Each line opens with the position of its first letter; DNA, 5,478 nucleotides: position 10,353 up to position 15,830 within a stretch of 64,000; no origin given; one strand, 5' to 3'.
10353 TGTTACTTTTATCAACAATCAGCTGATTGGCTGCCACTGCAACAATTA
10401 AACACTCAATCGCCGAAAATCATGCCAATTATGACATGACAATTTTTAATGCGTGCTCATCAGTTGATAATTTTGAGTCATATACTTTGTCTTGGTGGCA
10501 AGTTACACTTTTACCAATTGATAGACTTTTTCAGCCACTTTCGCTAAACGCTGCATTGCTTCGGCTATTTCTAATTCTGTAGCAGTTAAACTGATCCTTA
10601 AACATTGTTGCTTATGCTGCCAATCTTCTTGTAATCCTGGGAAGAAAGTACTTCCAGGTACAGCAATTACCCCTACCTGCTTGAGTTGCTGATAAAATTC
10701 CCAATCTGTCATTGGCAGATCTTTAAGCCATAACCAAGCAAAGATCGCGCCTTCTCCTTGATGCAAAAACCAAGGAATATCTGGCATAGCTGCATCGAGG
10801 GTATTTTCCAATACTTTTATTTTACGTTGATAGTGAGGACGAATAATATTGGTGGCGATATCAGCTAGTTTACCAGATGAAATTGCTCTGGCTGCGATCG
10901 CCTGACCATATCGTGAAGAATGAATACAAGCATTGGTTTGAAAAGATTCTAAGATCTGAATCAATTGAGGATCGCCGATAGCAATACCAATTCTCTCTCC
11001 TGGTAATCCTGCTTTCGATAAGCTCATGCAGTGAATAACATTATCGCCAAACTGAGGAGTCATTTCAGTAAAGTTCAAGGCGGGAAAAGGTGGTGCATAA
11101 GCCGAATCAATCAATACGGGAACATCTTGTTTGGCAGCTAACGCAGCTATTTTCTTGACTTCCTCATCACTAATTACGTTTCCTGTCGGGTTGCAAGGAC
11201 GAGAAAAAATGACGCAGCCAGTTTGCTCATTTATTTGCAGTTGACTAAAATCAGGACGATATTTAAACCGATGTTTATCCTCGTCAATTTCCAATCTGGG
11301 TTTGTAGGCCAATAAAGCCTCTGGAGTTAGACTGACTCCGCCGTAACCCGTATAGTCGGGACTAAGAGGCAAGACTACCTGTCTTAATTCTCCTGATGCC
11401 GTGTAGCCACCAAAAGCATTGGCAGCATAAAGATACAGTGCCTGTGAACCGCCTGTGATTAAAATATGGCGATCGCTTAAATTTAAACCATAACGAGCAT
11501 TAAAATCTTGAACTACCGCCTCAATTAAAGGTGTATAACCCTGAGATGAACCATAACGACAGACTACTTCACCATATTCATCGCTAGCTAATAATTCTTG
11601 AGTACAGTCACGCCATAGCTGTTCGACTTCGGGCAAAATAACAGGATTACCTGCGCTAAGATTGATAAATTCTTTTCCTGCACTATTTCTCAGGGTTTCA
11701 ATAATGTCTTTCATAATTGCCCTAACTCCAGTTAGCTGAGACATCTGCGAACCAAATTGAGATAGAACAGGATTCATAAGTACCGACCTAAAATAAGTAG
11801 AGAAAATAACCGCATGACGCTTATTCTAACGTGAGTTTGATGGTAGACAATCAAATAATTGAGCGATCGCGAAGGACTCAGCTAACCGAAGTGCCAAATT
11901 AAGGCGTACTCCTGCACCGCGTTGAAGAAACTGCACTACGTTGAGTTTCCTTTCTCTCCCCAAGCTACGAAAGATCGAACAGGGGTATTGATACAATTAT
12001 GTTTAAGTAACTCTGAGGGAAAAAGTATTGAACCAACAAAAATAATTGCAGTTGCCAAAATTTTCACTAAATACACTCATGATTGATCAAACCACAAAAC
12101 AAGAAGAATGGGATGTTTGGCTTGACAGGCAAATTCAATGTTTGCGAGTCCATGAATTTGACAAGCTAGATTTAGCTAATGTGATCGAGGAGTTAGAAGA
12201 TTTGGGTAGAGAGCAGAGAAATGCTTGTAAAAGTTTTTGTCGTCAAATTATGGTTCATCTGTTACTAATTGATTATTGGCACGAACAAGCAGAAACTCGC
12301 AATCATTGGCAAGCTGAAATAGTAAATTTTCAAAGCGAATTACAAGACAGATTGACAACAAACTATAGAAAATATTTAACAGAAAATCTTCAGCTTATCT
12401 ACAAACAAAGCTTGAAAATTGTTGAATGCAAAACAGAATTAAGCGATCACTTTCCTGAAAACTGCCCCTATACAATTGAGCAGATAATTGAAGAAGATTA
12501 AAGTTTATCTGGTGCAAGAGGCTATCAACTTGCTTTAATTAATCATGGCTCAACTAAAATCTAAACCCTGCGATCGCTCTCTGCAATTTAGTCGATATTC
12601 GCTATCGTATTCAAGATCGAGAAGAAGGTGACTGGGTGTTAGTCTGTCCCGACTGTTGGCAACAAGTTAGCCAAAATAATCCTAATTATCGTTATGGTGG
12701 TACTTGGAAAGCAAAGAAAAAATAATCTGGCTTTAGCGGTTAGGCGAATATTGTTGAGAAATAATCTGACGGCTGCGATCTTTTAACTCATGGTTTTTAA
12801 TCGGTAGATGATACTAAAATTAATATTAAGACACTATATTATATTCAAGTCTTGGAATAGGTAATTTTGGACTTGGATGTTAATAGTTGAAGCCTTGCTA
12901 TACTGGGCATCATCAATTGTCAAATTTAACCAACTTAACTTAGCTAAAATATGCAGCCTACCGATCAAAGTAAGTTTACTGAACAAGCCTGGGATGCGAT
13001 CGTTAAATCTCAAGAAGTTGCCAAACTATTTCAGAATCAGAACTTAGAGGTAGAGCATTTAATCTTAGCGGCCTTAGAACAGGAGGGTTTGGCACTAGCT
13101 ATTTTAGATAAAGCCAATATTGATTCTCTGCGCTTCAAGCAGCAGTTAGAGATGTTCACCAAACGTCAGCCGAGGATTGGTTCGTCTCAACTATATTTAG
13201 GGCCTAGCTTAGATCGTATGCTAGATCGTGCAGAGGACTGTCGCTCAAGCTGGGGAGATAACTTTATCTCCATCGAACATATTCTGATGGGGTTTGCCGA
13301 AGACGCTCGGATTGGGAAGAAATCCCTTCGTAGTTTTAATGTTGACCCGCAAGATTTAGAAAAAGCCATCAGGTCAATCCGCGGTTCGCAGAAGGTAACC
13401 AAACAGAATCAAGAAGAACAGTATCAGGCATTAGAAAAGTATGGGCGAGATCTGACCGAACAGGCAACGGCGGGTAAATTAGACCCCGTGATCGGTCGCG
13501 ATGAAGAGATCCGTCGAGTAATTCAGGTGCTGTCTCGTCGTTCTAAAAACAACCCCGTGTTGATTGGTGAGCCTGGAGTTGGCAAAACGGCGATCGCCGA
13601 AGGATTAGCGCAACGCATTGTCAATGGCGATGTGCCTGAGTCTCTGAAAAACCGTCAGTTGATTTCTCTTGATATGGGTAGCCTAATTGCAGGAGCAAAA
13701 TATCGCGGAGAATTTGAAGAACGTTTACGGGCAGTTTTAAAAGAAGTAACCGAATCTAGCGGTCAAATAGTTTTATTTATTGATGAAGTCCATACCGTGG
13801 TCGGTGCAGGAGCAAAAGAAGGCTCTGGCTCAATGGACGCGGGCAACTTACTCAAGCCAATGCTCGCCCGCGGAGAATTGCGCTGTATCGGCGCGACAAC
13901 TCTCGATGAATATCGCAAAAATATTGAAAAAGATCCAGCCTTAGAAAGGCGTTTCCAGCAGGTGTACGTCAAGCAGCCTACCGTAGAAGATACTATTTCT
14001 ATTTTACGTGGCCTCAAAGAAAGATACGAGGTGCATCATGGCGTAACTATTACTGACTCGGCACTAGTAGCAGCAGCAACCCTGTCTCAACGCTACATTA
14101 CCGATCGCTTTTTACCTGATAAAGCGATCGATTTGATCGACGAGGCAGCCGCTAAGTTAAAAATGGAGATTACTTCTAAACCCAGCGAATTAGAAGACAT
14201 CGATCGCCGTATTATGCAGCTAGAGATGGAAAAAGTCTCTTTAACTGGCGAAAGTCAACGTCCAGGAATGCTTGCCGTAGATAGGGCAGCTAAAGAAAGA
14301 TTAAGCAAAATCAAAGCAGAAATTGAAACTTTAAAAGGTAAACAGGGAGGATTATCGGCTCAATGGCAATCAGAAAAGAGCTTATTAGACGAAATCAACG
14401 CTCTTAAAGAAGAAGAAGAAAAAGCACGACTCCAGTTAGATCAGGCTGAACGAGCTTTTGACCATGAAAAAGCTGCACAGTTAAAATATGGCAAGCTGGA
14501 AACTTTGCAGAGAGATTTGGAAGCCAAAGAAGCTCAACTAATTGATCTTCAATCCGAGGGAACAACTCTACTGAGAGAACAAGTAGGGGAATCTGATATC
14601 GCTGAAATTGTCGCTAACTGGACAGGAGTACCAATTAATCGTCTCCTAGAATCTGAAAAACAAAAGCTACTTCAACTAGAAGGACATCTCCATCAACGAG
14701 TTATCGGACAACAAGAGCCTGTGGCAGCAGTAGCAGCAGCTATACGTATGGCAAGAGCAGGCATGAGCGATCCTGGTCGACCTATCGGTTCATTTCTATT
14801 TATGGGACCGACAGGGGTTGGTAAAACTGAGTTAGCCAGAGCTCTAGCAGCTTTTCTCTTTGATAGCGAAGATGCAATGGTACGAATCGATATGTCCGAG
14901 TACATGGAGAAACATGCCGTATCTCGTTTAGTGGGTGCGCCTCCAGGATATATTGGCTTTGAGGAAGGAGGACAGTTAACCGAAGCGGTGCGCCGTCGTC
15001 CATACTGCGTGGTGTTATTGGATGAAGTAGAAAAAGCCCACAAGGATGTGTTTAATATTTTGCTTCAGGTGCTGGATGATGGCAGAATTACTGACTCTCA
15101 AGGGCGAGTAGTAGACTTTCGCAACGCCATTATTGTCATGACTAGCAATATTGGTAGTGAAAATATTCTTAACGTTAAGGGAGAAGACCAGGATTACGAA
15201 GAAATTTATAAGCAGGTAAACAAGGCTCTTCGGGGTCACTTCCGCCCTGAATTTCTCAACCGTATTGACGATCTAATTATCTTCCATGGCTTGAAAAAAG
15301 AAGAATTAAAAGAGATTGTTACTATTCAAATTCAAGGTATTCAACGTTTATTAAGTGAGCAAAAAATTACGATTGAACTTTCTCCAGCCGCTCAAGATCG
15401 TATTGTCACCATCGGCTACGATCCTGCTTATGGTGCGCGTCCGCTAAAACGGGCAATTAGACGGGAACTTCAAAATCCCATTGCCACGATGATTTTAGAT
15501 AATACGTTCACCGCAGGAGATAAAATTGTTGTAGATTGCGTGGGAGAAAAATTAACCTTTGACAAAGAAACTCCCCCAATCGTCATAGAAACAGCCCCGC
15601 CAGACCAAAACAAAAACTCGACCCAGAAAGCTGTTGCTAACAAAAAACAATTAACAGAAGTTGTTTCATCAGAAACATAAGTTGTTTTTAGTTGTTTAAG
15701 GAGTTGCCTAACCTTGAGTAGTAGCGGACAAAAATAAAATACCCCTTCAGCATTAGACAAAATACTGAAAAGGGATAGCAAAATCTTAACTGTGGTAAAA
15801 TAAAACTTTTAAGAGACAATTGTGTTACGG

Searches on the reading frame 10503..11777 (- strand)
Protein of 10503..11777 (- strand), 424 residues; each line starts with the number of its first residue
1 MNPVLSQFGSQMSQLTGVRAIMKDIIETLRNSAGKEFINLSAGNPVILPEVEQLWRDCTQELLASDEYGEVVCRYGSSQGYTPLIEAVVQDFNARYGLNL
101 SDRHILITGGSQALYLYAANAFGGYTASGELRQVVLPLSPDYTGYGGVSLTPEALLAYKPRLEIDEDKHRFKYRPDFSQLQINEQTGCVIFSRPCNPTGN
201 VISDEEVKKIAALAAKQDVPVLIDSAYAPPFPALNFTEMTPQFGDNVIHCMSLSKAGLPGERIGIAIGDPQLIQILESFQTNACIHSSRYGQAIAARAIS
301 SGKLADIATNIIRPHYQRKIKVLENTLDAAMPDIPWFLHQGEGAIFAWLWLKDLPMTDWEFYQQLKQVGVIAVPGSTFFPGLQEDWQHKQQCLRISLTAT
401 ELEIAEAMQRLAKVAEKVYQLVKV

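Call 57: search_protein_families(library=pfam, proteins=[window:10503-11777:-], max_evalue=0.0001)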
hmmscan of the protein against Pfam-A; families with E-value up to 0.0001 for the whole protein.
window:10503-11777:- (424 aa): 1 family
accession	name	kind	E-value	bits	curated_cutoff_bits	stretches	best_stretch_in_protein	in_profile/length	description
PF00155.27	Aminotran_1_2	-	1.1e-30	107.5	19.7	1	70-411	33-361/361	Aminotransferase class I and II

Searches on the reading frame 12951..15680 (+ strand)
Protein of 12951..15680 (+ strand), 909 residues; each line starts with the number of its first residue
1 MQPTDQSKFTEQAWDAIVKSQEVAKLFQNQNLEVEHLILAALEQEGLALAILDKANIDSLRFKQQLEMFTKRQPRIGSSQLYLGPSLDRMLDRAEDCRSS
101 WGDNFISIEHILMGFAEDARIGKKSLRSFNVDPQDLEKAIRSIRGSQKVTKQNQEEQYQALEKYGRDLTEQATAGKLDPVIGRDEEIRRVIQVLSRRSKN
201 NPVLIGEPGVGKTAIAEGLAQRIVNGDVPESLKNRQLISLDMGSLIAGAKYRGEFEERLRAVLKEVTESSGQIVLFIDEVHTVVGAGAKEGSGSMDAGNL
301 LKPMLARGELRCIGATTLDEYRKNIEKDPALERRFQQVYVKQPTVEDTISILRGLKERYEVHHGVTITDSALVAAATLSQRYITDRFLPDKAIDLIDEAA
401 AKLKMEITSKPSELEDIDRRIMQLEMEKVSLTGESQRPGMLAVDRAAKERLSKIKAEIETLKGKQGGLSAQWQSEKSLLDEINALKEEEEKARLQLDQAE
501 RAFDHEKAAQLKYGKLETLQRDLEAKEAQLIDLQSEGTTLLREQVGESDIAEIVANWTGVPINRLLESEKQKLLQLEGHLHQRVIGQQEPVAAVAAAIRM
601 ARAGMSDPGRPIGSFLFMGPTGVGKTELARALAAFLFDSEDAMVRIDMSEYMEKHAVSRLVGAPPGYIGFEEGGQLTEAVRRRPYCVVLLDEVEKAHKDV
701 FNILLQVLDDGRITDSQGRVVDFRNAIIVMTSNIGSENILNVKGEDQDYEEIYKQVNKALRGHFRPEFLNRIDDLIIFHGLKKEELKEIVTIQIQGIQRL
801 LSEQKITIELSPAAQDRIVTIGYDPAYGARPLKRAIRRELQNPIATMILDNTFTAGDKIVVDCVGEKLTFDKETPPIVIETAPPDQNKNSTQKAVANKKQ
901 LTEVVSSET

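Call 57: search_protein_families(library=pfam, proteins=[window:12951-15680:+], max_evalue=0.0001)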
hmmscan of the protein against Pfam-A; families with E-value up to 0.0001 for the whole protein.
window:12951-15680:+ (909 aa): 18 families
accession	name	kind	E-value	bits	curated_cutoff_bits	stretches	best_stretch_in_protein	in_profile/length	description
PF07724.20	AAA_2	-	2.1e-74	249.5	27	1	610-774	1-165/166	AAA domain (Cdc48 subfamily)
PF17871.7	AAA_lid_9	-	8e-35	119.3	22.8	1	344-436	1-93/104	AAA lid domain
PF00004.35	AAA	-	1.2e-26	94.1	21.2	2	203-337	2-125/131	ATPase family associated with various cellular activities (AAA)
PF10431.15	ClpB_D2-small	-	2.8e-26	91.8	21.9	1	781-861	1-81/81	C-terminal, D2-small domain, of ClpB protein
PF02861.25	Clp_N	-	4.9e-21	75.1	20.7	2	98-145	5-53/53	Clp amino terminal domain, pathogenicity island component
PF07728.20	AAA_5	-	1.4e-20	74.2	22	1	615-736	2-125/139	AAA domain (dynein-related subfamily)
PF13191.12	AAA_16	-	7.1e-13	49.8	32.6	1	180-234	2-75/167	AAA ATPase domain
PF13401.12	AAA_22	-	1e-10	42.5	27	0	614-710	7-110/130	AAA domain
PF00158.32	Sigma54_activat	-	1.3e-09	38.4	20.2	1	614-715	24-124/168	Sigma-54 interaction domain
PF20720.3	nSTAND3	-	1.2e-07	32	27.2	0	189-225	9-43/155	Novel STAND NTPase 3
PF01078.27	Mg_chelatase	-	1.7e-07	31.3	20.3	0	614-647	24-58/207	Magnesium chelatase, subunit ChlI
PF01695.23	IstB_IS21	-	6.2e-07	29.6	24.1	0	196-264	89-153/238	IstB-like ATP binding protein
PF13173.12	AAA_14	-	1.4e-06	28.7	27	0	203-285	6-76/129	AAA domain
PF01637.24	ATPase_2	-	1.6e-06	28.6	33.2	0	183-287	4-126/225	ATPase domain predominantly from Archaea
PF05496.18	RuvB_N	-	5.3e-06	26.7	27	0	583-634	8-55/159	Holliday junction DNA helicase RuvB P-loop domain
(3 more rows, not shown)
